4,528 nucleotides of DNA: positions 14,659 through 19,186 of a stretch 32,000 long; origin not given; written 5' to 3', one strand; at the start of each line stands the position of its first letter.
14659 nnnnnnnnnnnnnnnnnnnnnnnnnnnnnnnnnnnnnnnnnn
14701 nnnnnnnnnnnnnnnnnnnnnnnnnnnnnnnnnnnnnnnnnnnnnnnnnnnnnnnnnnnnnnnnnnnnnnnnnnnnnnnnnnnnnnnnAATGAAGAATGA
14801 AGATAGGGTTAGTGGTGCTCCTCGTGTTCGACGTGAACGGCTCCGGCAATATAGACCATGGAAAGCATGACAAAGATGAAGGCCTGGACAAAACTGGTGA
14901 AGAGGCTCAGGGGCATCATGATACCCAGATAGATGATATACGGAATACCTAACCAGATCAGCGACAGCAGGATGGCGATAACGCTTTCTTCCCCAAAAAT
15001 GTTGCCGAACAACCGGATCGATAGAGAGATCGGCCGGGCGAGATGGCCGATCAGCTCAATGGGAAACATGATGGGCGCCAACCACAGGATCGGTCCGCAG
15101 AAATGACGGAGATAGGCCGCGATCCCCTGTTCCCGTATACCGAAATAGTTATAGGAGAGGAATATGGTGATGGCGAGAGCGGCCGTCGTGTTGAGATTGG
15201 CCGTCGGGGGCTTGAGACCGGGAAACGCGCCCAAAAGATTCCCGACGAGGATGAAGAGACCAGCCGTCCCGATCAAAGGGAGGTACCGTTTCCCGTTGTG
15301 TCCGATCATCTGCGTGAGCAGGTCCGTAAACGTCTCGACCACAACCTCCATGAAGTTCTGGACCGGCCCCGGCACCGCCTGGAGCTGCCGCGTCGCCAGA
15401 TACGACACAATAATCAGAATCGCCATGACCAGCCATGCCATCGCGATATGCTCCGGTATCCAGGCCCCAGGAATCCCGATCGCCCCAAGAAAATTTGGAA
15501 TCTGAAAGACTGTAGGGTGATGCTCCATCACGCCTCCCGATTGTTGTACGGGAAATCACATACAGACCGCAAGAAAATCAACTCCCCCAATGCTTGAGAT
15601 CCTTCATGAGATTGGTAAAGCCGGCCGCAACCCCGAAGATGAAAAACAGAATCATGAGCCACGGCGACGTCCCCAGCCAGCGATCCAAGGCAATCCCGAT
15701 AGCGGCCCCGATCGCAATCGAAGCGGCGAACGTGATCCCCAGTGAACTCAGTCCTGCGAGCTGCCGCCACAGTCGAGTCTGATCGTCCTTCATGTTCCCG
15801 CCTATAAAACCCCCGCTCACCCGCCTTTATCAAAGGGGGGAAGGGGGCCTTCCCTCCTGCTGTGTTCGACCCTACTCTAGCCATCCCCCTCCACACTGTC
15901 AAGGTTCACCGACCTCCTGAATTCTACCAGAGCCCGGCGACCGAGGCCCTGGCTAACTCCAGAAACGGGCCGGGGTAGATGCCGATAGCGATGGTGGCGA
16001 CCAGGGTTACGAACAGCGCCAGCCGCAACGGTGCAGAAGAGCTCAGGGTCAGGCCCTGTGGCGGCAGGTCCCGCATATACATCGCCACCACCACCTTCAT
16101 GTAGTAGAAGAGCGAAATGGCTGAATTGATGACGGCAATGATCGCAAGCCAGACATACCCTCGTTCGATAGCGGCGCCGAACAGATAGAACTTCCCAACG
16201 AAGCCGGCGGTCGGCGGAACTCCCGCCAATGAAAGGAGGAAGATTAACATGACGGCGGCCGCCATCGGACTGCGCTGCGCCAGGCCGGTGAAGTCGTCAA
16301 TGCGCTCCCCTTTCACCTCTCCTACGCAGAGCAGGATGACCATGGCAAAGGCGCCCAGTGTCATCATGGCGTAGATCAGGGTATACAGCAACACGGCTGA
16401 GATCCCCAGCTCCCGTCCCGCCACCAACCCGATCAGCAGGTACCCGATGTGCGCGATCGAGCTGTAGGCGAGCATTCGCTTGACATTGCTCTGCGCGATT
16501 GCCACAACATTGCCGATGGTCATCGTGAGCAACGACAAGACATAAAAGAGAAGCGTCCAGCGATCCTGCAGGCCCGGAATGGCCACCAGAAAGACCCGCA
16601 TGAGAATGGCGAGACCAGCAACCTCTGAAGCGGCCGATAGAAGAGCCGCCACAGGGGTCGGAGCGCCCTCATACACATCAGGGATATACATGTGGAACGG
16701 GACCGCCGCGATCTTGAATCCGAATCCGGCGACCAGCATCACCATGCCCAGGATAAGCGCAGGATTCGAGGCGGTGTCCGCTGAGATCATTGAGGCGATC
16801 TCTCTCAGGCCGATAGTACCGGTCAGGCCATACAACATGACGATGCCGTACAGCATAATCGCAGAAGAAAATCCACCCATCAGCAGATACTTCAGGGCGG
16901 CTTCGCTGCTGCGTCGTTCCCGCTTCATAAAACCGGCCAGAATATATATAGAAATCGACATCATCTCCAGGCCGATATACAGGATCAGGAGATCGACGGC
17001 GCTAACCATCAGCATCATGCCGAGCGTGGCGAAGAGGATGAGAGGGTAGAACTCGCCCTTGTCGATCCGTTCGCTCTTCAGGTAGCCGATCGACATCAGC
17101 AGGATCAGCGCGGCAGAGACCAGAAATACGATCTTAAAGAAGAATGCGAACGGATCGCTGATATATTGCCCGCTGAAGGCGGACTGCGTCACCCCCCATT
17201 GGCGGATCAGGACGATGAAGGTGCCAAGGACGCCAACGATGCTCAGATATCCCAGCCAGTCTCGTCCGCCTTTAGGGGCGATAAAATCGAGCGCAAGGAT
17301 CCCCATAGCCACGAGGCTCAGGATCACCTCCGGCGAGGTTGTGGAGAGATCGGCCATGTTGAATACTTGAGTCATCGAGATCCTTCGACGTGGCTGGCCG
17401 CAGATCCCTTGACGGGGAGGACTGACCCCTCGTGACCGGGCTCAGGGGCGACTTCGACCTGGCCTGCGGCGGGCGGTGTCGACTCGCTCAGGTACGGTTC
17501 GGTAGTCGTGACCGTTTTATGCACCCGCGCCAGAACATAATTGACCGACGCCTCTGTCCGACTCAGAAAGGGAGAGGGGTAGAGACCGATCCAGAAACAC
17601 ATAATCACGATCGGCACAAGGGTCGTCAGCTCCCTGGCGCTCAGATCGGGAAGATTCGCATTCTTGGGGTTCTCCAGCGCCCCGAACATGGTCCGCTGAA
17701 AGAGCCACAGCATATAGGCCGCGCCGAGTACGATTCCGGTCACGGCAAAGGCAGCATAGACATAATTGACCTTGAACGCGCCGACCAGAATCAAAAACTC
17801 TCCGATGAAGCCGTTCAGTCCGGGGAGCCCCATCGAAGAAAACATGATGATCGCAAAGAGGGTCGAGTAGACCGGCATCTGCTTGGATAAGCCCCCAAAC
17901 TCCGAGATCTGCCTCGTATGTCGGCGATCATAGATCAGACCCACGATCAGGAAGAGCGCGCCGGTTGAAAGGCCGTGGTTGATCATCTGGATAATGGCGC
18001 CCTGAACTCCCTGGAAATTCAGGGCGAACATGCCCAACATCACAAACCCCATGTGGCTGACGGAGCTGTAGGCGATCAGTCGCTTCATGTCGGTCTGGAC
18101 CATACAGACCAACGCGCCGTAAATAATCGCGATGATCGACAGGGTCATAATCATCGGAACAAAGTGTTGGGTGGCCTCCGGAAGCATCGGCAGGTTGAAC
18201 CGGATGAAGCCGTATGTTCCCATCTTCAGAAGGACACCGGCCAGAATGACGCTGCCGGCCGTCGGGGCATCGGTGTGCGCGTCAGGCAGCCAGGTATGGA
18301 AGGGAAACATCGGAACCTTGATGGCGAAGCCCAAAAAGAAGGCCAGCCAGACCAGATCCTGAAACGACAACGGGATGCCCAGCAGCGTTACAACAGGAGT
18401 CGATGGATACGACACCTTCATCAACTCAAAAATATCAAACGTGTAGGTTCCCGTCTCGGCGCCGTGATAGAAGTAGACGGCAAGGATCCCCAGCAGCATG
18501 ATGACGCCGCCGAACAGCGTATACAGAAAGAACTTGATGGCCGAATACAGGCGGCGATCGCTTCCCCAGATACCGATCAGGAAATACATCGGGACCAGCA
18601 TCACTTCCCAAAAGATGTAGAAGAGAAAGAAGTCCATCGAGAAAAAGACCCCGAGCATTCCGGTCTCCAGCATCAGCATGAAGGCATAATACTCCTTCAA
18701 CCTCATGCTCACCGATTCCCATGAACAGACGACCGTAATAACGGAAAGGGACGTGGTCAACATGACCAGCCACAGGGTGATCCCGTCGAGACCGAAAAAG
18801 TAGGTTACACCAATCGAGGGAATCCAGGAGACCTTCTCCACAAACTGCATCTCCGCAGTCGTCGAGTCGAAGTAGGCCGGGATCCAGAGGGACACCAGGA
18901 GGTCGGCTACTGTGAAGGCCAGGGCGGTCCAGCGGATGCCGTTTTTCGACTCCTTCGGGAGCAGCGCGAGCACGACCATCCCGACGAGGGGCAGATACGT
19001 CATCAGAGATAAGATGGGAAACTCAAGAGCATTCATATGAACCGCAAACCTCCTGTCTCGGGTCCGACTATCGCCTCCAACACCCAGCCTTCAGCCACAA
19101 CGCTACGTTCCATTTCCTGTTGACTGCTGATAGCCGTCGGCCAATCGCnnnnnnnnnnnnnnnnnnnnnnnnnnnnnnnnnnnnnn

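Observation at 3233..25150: Two divergent tandem nuo clusters, both lacking nuoB and nuoI (and nuoG); cluster 2 also lacks nuoE and nuoF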

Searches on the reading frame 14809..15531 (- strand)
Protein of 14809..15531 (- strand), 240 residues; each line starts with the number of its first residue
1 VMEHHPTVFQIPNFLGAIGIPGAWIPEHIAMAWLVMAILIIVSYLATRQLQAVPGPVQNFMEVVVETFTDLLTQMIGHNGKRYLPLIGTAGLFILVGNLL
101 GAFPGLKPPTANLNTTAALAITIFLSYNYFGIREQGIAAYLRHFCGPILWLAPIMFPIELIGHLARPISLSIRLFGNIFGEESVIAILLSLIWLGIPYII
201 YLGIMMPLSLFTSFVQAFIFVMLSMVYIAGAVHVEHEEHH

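Call 19: search_protein_families(library=pfam, proteins=[window:14809-15531:-], max_evalue=0.01)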
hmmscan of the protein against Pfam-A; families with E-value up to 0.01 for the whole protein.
window:14809-15531:- (240 aa): 1 family
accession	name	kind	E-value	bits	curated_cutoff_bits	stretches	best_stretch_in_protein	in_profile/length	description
PF00119.25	ATP-synt_A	-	1.2e-56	192.4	33.9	1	30-228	2-216/217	ATP synthase A chain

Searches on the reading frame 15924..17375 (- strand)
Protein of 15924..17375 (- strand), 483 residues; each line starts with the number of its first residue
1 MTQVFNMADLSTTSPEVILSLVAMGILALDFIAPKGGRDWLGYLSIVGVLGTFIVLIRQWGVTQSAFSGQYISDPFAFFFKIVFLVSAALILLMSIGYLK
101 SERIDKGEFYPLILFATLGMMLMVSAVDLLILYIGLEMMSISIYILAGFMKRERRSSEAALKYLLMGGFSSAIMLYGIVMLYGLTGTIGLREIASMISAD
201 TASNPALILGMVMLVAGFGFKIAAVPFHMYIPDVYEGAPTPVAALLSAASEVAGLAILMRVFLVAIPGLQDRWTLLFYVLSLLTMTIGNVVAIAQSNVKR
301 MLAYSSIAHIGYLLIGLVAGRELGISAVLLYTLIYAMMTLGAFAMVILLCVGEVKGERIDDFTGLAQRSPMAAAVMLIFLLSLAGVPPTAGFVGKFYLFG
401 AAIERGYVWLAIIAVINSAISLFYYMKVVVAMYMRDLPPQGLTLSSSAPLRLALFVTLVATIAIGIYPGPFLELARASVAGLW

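Call 6: search_protein_families(library=pfam, proteins=[window:15924-17375:-])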
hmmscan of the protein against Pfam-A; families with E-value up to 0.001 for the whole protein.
window:15924-17375:- (483 aa): 2 families
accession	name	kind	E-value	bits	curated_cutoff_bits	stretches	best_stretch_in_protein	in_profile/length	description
PF00361.26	Proton_antipo_M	-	8.8e-79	265.2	21.5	1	126-421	1-294/294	NADH:quinone oxidoreductase/Mrp antiporter, TM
PF19530.4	Ndh2_N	-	3e-06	27.9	27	1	9-96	11-99/100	NAD(P)H-quinone oxidoreductase subunit 2 N-terminal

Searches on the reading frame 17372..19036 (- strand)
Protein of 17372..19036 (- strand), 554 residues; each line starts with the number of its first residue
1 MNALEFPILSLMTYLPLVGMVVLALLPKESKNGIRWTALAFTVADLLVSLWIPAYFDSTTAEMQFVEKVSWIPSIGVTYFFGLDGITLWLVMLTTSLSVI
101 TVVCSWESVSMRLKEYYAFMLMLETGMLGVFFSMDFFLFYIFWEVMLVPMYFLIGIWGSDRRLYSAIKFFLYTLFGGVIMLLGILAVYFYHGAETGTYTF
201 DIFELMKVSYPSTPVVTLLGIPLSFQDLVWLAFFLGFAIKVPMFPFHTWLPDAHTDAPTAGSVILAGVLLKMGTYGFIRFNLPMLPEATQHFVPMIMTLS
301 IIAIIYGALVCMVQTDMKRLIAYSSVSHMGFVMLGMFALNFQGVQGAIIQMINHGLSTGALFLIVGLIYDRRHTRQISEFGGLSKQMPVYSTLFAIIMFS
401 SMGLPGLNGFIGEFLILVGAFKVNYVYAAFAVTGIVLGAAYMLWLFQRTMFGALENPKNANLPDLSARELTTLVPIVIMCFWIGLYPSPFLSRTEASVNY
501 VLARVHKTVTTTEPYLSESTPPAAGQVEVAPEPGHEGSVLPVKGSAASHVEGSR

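Call 6: search_protein_families(library=pfam, proteins=[window:17372-19036:-])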
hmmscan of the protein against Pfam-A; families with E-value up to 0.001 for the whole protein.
window:17372-19036:- (554 aa): 1 family
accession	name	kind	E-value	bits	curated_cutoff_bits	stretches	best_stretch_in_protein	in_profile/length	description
PF00361.26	Proton_antipo_M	-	2.2e-85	286.9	21.5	1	133-437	1-293/294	NADH:quinone oxidoreductase/Mrp antiporter, TM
